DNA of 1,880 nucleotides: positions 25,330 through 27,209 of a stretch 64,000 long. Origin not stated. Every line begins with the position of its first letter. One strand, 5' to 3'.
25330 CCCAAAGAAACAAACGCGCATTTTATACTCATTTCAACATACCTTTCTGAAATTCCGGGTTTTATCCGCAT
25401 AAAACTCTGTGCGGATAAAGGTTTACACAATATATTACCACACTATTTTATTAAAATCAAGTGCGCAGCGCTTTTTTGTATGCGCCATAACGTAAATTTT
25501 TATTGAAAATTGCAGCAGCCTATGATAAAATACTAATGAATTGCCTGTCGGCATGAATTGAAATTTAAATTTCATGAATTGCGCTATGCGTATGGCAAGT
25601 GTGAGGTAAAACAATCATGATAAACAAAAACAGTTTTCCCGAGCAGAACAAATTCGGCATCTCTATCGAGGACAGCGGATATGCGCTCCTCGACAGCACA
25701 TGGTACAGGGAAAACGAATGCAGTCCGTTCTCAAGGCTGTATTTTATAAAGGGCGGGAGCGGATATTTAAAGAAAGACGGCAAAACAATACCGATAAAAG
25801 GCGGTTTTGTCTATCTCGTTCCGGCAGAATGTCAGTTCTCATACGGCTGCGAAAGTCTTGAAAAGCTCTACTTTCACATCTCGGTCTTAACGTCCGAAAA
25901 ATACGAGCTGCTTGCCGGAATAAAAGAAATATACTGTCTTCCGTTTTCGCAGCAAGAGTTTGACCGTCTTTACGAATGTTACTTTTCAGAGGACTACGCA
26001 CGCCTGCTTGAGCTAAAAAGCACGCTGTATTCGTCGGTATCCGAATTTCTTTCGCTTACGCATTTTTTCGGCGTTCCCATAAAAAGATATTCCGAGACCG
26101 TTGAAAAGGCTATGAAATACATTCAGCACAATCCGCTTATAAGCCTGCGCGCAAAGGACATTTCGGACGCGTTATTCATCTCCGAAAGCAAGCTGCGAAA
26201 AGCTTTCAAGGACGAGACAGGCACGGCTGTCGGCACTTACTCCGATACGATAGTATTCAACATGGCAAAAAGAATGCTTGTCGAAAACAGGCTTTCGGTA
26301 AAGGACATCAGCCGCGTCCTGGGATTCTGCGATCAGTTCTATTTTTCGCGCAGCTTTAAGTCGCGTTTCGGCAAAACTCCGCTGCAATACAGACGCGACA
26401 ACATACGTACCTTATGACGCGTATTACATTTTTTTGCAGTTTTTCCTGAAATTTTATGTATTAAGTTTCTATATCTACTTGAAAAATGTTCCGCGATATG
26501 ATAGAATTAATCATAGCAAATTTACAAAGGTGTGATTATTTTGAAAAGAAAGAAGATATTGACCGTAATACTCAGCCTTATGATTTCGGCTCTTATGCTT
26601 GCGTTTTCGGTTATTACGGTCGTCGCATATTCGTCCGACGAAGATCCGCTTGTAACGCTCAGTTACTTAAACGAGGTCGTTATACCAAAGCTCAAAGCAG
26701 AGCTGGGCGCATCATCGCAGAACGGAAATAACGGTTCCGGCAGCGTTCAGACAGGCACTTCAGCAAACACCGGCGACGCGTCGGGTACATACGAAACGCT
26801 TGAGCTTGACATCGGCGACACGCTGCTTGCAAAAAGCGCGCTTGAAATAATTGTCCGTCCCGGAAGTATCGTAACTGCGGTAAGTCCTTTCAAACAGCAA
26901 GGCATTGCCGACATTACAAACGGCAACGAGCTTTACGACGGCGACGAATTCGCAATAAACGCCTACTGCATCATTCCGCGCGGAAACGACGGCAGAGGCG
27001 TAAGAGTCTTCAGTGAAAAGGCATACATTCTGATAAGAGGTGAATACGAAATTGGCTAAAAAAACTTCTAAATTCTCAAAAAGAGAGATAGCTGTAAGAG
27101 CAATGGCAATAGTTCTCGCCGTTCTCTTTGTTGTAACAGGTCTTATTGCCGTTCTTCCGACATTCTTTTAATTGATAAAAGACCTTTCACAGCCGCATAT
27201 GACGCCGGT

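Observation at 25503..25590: Promoter/leader module shared almost verbatim by an AraC regulator gene and the distant agrB gene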

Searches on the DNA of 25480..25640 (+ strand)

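Call 71: build_rna_model(alignment_id=A2, structure=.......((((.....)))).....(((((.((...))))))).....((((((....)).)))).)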
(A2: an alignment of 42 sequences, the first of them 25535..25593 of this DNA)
Model R1 built from alignment A2 (42 sequences, 66 columns); structure: as given.
model positions 63; base pairs 17; branch points 2; effective number of sequences 2.58; information 0.889 bits per position. Calibrated on 0.2 Mb of random sequence (short: E-values are rough).
structure used (alignment columns):
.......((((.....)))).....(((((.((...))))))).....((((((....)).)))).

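Call 72: search_with_rna_model(model_id=R1, source=window, filters=off, max_evalue=10, show_alignments=3)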
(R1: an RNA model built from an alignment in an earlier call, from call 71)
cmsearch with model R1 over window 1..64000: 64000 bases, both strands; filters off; matches with E-value up to 10: 11.
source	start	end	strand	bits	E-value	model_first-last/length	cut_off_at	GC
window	25535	25593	+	69.1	3.9e-15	1-63/63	no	0.34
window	41455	41518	-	59.5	1e-12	1-63/63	no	0.42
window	4116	4190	-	11.2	1.3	1-63/63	no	0.41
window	6207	6254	-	10.2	2.3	1-63/63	no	0.29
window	9122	9162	+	9.9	2.7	1-63/63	no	0.29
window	13346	13360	+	9.1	4.2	26-40/63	no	0.2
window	14947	15010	-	9.1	4.3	1-63/63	no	0.39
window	13346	13360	-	9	4.5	26-40/63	no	0.2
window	4889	4907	+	8.7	5.3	23-41/63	no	0.21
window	25559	25574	-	8.1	7.6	25-41/63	no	0.12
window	63628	63642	+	7.8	9.1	26-40/63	no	0.13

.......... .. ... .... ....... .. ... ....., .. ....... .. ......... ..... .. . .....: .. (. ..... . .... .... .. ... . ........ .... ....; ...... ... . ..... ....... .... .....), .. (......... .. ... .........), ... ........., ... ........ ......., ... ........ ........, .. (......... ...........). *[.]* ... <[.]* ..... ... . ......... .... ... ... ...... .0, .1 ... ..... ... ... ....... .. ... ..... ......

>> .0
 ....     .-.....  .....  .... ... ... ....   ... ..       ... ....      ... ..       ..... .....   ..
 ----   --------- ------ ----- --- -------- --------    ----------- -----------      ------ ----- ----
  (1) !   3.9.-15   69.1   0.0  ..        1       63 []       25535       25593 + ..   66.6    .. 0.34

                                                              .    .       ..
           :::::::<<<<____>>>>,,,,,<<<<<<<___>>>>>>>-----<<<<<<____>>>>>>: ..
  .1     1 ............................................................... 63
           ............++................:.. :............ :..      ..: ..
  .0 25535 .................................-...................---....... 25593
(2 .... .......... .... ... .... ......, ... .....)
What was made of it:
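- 25535..25592 (+): Array copy A: a solo forward arm of 3 units. Linkers at 25535-43, 25552-60 and 25573-81. Hairpins at 25542-53, 25559-74 and 25580-92 (the last has a G.U pair). Model R1 scores 69.1 bits, E=4e-15 (call 72).
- Checked: A covariance model built from 42 such arms (both window copies were in the training set) finds only these two sites in 64 kb: 69.1 and 59.5 bits, with the next best at E=1.3 (call 72).
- Tried and rejected: The third model hit, at 4116-4190, has E=1.3 and was not pursued (call 72).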

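Call 96: search_rna_families(source=window, start=25480, end=25640, threshold=evalue, max_evalue=10)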
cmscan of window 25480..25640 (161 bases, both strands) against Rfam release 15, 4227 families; matches with E-value up to 10: 1.
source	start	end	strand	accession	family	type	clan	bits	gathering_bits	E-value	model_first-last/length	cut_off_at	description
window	25561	25632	-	RF03522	mir-4850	Gene; miRNA;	-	13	93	7.8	1-89/89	no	mir-4850 microRNA precursor family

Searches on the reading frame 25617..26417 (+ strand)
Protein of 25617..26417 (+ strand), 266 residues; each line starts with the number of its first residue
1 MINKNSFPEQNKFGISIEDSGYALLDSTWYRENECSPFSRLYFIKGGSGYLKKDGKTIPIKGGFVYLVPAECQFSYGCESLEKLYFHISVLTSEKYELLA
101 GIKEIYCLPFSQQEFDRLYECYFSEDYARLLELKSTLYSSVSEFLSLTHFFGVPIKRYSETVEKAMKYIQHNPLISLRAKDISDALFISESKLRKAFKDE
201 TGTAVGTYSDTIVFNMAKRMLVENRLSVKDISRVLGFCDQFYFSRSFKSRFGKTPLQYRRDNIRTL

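Call 12: search_protein_families(library=pfam, proteins=[window:25617-26417:+], max_evalue=0.01)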
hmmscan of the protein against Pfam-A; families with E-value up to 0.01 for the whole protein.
window:25617-26417:+ (266 aa): 2 families
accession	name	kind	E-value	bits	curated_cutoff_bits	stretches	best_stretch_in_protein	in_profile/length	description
PF12833.13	HTH_18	-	5.6e-19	68.6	33.6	1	183-260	2-79/80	Helix-turn-helix domain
PF00165.29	HTH_AraC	-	3.4e-14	53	26.6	1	225-260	8-42/42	Bacterial regulatory helix-turn-helix proteins, AraC family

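Call 15: find_encoding_contigs(protein=window:25617-26417:+, flank=3000, max_places=10)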
Protein window:25617-26417:+ (266 aa): 22 contigs read that carry it; 10 places shown.
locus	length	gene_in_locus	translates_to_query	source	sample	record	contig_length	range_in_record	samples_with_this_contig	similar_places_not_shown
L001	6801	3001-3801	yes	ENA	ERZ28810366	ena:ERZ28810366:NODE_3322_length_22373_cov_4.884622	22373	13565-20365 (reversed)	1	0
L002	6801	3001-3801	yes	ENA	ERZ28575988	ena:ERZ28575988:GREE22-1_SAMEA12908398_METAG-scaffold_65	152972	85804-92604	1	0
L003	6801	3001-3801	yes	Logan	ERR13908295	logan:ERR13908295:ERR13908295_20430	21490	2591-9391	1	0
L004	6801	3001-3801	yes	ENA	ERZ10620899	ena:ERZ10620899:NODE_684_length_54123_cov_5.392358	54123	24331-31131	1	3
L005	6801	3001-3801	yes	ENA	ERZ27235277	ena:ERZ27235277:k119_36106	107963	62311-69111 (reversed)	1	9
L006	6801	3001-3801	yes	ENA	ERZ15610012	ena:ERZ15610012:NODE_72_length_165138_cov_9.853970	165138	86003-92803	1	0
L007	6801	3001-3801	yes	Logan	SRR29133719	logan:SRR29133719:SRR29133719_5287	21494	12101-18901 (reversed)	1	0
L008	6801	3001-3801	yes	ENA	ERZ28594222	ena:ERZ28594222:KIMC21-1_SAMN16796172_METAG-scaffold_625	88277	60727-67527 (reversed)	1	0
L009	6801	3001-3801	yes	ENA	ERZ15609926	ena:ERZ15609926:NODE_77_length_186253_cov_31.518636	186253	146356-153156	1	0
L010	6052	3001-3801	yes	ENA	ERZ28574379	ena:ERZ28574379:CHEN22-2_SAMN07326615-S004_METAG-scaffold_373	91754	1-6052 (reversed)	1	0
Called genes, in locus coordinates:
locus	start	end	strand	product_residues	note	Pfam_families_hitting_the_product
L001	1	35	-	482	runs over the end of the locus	PF01406:tRNA-synt_1e, PF09334:tRNA-synt_1g (faint), PF09190:DALR_2, PF23493:CysS_C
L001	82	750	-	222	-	PF25087:GMPPB_C (faint), PF00132:Hexapep, PF14602:Hexapep_2 (weak)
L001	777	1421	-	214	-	PF01066:CDP-OH_P_transf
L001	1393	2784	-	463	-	PF00919:UPF0004, PF04055:Radical_SAM, PF01938:TRAM (faint), PF18693:TRAM_2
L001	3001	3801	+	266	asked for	PF12833:HTH_18, PF00165:HTH_AraC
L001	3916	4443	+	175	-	-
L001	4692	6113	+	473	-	PF08486:SpoIID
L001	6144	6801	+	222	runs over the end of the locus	-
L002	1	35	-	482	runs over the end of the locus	PF01406:tRNA-synt_1e, PF09334:tRNA-synt_1g (faint), PF09190:DALR_2, PF23493:CysS_C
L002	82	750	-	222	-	PF25087:GMPPB_C (faint), PF00132:Hexapep, PF14602:Hexapep_2 (weak)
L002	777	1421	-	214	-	PF01066:CDP-OH_P_transf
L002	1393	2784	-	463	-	PF00919:UPF0004, PF04055:Radical_SAM, PF01938:TRAM (faint), PF18693:TRAM_2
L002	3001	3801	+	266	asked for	PF12833:HTH_18, PF00165:HTH_AraC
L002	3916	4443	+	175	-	-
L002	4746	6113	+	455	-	PF08486:SpoIID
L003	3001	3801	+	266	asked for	PF12833:HTH_18, PF00165:HTH_AraC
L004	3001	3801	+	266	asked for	PF12833:HTH_18, PF00165:HTH_AraC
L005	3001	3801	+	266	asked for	PF12833:HTH_18, PF00165:HTH_AraC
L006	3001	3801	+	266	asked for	PF12833:HTH_18, PF00165:HTH_AraC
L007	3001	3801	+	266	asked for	PF12833:HTH_18, PF00165:HTH_AraC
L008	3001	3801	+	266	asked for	PF12833:HTH_18, PF00165:HTH_AraC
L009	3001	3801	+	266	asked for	PF12833:HTH_18, PF00165:HTH_AraC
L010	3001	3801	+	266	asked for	PF12833:HTH_18, PF00165:HTH_AraC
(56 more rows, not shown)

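Call 58: find_homologous_proteins(query=window:25617-26417:+, max_evalue=1e-20)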
Query window:25617-26417:+ (266 aa): 355 proteins with E <= 1e-20 among 1121 candidates; the best 120 are listed.
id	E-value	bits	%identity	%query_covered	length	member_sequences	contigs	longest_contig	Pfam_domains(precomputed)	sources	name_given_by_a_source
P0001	3.3e-173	592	99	100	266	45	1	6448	PF12833.14,PF00165.30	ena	-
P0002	6.6e-97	342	57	99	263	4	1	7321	PF12833.14,PF00165.30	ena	-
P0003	1.5e-95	338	58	99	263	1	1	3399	PF12833.14,PF00165.30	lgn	-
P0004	1.6e-94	334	57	98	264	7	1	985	PF12833.14,PF00165.30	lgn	-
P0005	9.6e-91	322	57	98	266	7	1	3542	PF12833.14,PF00165.30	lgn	-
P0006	4.1e-89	317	54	95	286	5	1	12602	PF12833.14,PF00165.30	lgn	-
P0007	1.4e-88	315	56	97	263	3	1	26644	PF12833.14,PF00165.30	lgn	-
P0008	7.6e-86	306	53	95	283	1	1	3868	PF12833.14,PF00165.30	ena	-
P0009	1.5e-85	305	53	95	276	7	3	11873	PF12833.14,PF00165.30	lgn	-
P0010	2.0e-83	298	54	98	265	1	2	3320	PF12833.14,PF00165.30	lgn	-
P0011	2.2e-83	298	54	98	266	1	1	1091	PF12833.14,PF02311.26,PF00165.30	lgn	-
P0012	3.8e-83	297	54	98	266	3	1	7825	PF12833.14,PF02311.26,PF00165.30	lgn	-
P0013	2.0e-82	295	54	98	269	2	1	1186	PF12833.14,PF00165.30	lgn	-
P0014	4.6e-78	280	49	93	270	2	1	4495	PF12833.14,PF00165.30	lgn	-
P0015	1.1e-77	279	51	95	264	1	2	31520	PF12833.14,PF00165.30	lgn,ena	-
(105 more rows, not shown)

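Call 59: find_encoding_contigs(protein=P0007, flank=3000, max_places=1)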
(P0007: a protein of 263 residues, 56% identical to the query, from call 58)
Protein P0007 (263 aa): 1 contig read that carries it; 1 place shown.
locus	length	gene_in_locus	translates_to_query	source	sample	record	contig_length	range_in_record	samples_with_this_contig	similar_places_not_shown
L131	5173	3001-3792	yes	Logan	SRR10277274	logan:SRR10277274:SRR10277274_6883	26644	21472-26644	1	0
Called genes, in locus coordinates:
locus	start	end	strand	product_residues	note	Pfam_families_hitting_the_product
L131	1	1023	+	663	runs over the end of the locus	PF00395:SLH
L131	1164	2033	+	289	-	PF02588:YitT_membrane, PF10035:DUF2179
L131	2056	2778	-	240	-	PF00657:Lipase_GDSL, PF13472:Lipase_GDSL_2, PF25182:NonGDSL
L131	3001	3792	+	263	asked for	PF12833:HTH_18, PF00165:HTH_AraC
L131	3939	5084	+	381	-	PF02481:DNA_processg_A, PF17782:WHD_DprA (weak)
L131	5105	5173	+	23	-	?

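Call 60: find_encoding_contigs(protein=P0002, flank=3000, max_places=1)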
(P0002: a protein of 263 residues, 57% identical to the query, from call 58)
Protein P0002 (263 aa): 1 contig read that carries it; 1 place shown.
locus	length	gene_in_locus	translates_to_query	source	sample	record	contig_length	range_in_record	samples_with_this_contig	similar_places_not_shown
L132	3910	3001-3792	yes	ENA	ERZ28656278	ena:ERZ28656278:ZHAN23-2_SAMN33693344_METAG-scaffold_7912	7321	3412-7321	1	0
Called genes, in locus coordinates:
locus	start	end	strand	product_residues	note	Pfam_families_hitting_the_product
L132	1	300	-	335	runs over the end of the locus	PF00005:ABC_tran, PF02463:SMC_N (weak), PF13304:AAA_21 (weak), PF09383:NIL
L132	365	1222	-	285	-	PF03180:Lipoprotein_9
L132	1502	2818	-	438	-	PF01120:Alpha_L_fucos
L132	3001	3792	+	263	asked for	PF12833:HTH_18, PF00165:HTH_AraC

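Call 61: find_encoding_contigs(protein=P0006, flank=3000, max_places=1)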
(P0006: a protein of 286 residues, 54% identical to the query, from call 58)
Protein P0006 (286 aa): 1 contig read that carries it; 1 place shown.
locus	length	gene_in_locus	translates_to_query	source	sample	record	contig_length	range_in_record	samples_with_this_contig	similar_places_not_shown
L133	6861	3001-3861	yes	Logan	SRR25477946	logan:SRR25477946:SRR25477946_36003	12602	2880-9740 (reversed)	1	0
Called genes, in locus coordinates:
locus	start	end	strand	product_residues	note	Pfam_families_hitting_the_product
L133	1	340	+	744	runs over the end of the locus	PF02901:PFL-like, PF01228:Gly_radical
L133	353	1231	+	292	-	PF13353:Fer4_12, PF04055:Radical_SAM, PF12838:Fer4_7 (faint), PF12797:Fer4_2 (faint), PF13484:Fer4_16 (faint), PF14697:Fer4_21 (weak), PF00037:Fer4, PF12837:Fer4_6 (weak)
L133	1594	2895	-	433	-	PF01120:Alpha_L_fucos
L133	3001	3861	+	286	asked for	PF12833:HTH_18, PF00165:HTH_AraC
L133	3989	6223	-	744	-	PF02901:PFL-like, PF01228:Gly_radical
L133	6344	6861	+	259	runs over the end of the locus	PF12833:HTH_18, PF00165:HTH_AraC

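Call 62: find_encoding_contigs(protein=P0015, flank=3000, max_places=1)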
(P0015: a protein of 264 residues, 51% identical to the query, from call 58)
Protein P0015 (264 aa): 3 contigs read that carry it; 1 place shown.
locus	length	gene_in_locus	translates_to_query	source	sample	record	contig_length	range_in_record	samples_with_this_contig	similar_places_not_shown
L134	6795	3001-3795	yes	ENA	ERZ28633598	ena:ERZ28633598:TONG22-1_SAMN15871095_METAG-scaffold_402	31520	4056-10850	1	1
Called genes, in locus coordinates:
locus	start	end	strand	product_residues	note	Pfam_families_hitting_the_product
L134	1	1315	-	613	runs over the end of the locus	PF00753:Lactamase_B, PF19583:ODP, PF00258:Flavodoxin_1 (weak), PF01613:Flavin_Reduct, PF21349:RUBY_RBDX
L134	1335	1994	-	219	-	PF01966:HD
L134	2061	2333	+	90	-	-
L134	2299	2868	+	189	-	-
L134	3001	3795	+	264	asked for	PF12833:HTH_18, PF00165:HTH_AraC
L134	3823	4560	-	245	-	PF02463:SMC_N, PF00005:ABC_tran, PF13304:AAA_21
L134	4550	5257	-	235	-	PF00528:BPD_transp_1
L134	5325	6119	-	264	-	PF00497:SBP_bac_3, PF10613:Lig_chan-Glu_bd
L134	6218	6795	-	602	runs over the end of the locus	PF13687:DUF4153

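Call 78: list_cluster_members(proteins=[window:25617-26417:+, window:40821-41408:-, window:38709-40685:+])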
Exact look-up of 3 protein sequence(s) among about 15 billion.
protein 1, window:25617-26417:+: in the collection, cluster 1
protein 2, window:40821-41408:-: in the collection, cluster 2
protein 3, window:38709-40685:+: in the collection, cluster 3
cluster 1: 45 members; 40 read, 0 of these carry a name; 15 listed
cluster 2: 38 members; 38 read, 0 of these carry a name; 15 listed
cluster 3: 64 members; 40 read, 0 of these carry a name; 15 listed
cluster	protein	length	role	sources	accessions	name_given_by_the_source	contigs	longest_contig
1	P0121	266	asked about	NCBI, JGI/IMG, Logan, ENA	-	-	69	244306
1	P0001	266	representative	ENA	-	-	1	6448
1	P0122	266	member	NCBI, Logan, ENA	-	-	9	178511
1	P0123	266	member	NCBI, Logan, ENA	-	-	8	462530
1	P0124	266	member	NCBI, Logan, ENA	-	-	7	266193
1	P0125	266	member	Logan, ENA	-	-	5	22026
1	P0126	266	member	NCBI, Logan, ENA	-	-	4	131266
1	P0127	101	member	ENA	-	-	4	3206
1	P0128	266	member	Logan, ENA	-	-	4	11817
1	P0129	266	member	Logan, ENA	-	-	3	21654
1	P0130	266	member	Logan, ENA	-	-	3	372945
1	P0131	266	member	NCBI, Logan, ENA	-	-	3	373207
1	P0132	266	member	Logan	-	-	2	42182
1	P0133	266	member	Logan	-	-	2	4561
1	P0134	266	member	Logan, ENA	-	-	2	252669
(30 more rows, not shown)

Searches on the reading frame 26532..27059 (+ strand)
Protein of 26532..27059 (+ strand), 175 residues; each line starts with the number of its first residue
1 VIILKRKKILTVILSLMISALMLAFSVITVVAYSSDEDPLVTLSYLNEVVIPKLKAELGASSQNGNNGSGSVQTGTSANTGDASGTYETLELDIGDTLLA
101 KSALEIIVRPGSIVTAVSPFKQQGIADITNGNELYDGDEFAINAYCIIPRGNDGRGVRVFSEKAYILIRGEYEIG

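Call 12: search_protein_families(library=pfam, proteins=[window:26532-27059:+], max_evalue=0.01)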
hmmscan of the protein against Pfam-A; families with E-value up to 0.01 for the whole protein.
window:26532-27059:+ (175 aa): 0 families

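Call 89: find_homologous_proteins(query=window:26532-27059:+, max_evalue=1e-10)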
Query window:26532-27059:+ (175 aa): 70 proteins with E <= 1e-10 among 312 candidates.
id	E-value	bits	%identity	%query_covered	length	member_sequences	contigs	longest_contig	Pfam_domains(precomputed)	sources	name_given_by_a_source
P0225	3.4e-104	363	99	100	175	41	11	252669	-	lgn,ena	-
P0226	1.2e-90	319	87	98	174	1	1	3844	-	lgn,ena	-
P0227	1.3e-90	319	88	98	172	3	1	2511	-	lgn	-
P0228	1.7e-84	299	90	98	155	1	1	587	-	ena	-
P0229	1.1e-74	267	75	98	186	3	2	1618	-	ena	-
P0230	1.2e-65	238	73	98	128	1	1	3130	-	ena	-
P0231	1.4e-63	231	61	98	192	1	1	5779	-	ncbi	-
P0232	2.5e-62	227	66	100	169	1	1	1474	-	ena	-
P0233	1.2e-61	225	63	99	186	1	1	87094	-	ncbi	-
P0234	1.2e-60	222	67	88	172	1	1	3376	-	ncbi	-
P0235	1.1e-54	202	60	98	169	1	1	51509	-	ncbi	-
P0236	3.9e-54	200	58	98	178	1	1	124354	-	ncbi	-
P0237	1.5e-53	199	58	98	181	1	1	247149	-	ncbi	-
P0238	1.0e-51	193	55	99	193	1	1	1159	-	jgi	jgi:hypothetical protein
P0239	1.2e-51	192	61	98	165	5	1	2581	-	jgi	-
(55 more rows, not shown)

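Call 90: find_encoding_contigs(protein=P0226, flank=3500, max_places=2)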
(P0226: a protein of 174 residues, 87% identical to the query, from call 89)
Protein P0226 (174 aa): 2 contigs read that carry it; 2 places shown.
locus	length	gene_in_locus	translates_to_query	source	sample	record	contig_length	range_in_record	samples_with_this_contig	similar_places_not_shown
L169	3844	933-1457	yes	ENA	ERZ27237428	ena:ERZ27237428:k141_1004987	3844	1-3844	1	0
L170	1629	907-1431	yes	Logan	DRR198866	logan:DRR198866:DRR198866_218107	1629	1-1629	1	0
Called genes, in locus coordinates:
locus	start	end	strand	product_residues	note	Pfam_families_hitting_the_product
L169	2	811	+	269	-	?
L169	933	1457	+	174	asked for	-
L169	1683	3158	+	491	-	PF08486:SpoIID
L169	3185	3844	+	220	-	?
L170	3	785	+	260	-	?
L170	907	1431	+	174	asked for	-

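Call 91: find_encoding_contigs(protein=P0233, flank=3500, max_places=1)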
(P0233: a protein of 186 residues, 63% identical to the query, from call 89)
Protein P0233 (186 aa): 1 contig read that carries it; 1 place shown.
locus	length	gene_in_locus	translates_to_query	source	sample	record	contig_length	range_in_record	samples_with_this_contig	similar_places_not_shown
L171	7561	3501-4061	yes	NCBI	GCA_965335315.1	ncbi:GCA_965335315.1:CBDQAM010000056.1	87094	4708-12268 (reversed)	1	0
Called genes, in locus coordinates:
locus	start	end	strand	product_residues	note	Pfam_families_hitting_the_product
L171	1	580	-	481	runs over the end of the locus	PF01406:tRNA-synt_1e, PF09334:tRNA-synt_1g (faint), PF09190:DALR_2, PF23493:CysS_C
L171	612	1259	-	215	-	PF25087:GMPPB_C (faint), PF00132:Hexapep, PF14602:Hexapep_2 (weak)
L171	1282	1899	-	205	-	PF01066:CDP-OH_P_transf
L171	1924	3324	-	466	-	PF00919:UPF0004, PF04055:Radical_SAM, PF18693:TRAM_2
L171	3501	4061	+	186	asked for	-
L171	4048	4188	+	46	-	-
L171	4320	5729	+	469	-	PF08486:SpoIID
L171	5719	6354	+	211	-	-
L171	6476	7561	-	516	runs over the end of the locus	PF12072:RNase_Y_N, PF00013:KH_1 (weak), PF01966:HD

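Call 92: find_encoding_contigs(protein=P0236, flank=3500, max_places=1)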
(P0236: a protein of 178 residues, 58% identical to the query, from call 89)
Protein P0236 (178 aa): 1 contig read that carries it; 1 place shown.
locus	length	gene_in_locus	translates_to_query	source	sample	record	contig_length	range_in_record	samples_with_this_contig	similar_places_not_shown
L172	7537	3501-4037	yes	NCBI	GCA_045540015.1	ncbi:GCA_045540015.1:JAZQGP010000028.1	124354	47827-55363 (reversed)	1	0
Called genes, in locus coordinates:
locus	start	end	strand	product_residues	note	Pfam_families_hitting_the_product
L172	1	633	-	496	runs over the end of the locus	PF01406:tRNA-synt_1e, PF09334:tRNA-synt_1g (faint), PF09190:DALR_2, PF23493:CysS_C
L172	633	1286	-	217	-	PF06426:SATase_N (faint), PF00132:Hexapep, PF14602:Hexapep_2 (weak)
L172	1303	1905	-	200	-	PF01066:CDP-OH_P_transf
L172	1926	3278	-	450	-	PF00919:UPF0004, PF04055:Radical_SAM, PF18693:TRAM_2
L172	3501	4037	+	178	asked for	-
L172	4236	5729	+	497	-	PF08486:SpoIID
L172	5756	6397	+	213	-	-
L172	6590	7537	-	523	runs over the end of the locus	PF12072:RNase_Y_N, PF00013:KH_1 (weak), PF01966:HD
